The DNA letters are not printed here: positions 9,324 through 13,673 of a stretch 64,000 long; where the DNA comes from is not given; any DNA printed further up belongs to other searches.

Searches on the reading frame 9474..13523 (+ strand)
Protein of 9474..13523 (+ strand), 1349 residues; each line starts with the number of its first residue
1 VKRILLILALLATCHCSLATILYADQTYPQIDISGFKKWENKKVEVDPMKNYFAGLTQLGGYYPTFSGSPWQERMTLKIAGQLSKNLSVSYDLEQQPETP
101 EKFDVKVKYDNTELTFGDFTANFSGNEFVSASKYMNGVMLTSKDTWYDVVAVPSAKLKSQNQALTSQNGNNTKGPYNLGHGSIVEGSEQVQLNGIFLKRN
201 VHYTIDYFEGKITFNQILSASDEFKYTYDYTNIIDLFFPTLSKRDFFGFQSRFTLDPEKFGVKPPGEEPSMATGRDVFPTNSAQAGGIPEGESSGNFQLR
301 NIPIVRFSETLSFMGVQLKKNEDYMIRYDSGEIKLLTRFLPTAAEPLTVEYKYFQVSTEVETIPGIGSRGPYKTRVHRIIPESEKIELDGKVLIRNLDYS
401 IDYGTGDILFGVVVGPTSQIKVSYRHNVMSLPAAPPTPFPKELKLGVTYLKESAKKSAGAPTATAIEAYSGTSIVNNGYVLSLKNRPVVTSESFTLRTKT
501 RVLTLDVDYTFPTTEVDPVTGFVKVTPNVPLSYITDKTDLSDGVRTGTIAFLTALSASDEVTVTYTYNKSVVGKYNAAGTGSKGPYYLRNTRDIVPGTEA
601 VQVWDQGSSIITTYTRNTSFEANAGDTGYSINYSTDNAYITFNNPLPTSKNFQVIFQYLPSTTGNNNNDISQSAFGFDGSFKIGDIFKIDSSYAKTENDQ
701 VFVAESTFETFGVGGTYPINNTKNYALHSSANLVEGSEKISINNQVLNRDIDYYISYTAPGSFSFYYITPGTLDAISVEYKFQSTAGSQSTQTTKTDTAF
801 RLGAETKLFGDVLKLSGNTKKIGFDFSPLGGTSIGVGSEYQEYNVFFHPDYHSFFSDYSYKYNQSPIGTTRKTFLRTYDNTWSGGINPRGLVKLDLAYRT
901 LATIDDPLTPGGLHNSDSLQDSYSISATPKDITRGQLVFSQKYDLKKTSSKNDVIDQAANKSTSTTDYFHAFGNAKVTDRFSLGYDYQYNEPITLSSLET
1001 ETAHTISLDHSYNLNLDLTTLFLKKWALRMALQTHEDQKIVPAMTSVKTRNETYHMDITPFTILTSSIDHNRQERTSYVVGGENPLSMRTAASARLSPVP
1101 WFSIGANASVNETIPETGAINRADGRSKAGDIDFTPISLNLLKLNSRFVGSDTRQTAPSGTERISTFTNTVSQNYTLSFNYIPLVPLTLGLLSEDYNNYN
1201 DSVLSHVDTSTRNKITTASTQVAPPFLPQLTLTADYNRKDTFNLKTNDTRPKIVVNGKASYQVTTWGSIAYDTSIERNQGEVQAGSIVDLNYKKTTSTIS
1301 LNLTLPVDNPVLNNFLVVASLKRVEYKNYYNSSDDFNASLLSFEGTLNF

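Call 38: search_protein_families(library=pfam, proteins=[window:9474-13523:+], max_evalue=0.01)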
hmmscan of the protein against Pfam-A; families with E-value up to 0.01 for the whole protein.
window:9474-13523:+ (1349 aa): 1 family
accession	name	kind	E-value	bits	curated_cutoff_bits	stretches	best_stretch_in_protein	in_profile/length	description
PF09343.15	DUF2460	-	0.00015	21.8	30.4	0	182-230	126-173/205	Conserved hypothetical protein 2217 (DUF2460)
